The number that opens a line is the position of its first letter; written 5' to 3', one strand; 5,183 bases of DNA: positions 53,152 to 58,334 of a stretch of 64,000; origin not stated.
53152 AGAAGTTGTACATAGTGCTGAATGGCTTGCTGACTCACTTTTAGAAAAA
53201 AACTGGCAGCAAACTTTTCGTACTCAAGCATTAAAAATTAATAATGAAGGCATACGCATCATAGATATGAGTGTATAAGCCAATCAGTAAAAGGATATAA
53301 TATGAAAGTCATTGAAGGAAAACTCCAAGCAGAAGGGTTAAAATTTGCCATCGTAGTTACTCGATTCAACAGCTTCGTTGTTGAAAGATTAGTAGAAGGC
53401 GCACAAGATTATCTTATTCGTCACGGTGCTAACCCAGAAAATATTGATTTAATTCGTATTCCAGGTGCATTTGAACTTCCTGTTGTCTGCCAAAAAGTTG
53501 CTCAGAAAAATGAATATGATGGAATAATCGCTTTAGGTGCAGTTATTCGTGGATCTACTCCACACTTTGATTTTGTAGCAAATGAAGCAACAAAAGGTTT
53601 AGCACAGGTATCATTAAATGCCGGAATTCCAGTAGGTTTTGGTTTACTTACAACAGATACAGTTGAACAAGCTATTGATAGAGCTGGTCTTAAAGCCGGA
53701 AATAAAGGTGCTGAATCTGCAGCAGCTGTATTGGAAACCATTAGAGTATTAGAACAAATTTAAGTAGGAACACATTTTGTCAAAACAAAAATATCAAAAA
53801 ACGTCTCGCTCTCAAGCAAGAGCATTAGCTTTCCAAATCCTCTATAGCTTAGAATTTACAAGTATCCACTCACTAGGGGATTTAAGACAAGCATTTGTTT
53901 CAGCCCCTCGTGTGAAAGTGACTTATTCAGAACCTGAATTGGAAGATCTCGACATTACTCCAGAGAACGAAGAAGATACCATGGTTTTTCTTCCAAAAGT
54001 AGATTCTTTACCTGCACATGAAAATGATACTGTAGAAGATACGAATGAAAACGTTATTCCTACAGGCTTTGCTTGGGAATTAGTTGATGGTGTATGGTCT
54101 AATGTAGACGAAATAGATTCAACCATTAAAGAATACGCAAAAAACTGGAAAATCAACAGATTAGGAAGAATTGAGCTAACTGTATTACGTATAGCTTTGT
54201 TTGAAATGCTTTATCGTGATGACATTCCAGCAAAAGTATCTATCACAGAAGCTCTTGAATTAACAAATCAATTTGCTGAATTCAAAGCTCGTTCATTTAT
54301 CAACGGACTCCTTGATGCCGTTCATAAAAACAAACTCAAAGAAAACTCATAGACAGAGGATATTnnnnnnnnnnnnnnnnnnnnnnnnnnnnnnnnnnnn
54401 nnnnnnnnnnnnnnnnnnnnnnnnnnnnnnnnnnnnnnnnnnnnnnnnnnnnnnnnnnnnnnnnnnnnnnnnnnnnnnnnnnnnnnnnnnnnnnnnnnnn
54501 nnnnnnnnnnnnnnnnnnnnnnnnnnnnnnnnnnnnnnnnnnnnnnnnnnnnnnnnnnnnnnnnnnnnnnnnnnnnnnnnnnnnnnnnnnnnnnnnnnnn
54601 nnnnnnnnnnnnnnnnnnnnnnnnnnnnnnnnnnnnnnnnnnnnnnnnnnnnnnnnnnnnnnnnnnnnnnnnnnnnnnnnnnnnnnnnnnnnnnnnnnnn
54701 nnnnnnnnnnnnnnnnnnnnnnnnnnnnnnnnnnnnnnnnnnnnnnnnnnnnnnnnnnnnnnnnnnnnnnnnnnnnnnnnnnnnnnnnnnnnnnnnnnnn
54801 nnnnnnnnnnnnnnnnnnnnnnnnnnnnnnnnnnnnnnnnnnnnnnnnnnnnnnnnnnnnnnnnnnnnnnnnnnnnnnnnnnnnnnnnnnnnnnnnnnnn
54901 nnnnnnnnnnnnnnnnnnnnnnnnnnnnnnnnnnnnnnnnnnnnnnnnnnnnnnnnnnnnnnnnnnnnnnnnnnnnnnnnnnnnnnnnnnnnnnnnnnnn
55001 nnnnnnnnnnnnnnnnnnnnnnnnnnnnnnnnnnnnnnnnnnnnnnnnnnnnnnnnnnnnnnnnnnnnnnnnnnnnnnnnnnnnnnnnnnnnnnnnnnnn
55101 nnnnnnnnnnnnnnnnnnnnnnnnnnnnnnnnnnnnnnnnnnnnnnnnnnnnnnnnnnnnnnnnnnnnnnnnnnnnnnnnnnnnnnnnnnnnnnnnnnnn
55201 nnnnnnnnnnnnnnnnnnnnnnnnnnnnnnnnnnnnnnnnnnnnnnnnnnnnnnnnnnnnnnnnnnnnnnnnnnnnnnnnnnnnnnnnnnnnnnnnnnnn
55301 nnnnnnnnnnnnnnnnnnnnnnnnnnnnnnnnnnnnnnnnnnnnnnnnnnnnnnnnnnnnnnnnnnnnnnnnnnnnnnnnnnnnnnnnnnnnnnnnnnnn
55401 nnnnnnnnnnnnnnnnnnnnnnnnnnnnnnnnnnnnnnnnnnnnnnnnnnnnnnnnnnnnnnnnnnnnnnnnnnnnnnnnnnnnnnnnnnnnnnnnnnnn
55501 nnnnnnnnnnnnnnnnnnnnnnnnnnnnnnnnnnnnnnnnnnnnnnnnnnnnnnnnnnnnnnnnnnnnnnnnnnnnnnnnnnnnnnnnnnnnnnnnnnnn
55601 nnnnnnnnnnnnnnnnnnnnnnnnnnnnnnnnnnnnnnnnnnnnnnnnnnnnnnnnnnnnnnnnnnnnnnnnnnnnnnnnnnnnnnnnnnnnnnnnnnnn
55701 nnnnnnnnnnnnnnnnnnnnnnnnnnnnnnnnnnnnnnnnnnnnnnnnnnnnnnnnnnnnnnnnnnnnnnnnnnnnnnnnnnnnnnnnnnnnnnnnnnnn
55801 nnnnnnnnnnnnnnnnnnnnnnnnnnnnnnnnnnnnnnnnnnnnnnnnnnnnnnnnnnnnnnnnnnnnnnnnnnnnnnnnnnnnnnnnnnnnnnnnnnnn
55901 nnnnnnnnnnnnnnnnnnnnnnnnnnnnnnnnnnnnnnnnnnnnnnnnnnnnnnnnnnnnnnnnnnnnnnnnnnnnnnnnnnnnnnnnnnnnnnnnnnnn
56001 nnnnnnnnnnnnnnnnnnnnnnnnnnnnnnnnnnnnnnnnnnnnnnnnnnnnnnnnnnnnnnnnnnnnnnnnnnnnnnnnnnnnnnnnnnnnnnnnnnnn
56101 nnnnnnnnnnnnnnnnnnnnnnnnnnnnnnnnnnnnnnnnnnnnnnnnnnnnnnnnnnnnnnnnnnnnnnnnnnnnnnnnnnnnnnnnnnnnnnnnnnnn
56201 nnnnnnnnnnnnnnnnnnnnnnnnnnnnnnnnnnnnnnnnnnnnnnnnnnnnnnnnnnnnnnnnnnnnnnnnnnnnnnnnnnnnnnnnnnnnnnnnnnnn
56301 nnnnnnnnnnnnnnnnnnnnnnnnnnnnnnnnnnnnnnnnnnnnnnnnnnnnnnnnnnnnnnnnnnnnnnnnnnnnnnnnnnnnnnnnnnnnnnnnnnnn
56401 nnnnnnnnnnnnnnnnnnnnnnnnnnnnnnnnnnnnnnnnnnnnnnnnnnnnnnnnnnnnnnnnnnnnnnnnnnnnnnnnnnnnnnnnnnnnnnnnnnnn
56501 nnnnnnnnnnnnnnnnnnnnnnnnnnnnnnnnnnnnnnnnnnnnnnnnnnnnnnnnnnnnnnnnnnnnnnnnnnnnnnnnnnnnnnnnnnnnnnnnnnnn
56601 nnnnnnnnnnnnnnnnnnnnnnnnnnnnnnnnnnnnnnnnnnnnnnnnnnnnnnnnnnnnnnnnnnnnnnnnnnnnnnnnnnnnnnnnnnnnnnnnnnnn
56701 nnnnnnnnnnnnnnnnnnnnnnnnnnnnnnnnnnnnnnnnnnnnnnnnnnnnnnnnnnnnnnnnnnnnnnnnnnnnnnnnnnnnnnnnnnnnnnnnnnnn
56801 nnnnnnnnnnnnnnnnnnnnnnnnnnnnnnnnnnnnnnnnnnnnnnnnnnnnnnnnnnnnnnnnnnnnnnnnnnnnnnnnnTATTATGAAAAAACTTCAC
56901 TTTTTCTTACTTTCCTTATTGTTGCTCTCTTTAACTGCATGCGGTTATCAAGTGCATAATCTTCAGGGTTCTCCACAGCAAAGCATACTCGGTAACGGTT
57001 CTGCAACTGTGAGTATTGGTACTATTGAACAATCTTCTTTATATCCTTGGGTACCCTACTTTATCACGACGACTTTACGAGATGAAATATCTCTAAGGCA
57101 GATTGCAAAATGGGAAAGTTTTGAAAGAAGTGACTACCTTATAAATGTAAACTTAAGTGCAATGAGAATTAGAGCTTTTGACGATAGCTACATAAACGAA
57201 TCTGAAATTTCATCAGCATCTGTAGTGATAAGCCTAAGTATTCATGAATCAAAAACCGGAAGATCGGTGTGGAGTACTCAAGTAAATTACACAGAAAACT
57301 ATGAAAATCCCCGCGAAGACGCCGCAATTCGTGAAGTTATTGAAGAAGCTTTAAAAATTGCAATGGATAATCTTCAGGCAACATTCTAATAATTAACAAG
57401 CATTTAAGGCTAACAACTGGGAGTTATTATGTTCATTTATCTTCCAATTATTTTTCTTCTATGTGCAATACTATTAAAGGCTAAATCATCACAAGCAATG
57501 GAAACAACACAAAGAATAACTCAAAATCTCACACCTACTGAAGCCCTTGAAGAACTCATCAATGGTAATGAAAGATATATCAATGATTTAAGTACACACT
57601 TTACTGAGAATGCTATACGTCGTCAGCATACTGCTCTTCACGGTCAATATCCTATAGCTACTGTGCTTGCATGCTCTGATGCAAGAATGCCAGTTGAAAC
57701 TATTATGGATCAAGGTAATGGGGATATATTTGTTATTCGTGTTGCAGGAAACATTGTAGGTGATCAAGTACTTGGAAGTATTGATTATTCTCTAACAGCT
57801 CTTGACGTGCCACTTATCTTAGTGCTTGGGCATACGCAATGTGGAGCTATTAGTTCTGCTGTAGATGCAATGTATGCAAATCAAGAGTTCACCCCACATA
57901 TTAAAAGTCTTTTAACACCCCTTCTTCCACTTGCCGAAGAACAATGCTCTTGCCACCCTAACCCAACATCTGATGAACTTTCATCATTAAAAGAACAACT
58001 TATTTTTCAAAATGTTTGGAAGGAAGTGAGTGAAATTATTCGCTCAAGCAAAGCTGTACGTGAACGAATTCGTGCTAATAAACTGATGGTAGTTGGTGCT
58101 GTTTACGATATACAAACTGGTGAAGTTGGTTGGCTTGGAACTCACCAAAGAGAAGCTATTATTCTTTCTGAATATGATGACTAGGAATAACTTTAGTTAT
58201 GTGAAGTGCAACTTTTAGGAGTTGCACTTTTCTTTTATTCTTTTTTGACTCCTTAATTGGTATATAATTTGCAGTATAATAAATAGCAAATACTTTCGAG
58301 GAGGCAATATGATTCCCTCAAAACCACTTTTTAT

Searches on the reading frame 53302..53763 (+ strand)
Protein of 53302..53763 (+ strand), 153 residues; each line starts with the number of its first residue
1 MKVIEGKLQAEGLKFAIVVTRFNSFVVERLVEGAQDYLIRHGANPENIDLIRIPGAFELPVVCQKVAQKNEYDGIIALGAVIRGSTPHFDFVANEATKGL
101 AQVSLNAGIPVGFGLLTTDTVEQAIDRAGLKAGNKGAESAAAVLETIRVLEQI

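Call 30: search_protein_families(library=pfam, proteins=[window:53302-53763:+], max_evalue=0.00001)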
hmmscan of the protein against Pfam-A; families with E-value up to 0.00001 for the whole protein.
window:53302-53763:+ (153 aa): 1 family
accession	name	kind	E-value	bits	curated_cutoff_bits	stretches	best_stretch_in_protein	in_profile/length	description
PF00885.24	DMRL_synthase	-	1.1e-56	191.1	26.7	1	12-150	1-138/139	6,7-dimethyl-8-ribityllumazine synthase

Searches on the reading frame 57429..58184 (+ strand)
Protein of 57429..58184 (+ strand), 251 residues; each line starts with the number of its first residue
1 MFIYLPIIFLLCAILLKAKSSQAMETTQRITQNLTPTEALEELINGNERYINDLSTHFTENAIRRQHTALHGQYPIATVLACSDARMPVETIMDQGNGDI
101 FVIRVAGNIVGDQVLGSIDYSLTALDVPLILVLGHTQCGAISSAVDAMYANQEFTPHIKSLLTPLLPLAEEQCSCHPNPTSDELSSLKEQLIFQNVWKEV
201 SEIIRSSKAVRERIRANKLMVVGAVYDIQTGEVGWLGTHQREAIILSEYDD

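Call 30: search_protein_families(library=pfam, proteins=[window:57429-58184:+], max_evalue=0.00001)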
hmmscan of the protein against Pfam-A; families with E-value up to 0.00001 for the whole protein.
window:57429-58184:+ (251 aa): 1 family
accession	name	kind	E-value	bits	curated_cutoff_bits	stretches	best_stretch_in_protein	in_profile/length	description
PF00484.24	Pro_CA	-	7e-39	134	25.7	1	77-233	1-156/156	Carbonic anhydrase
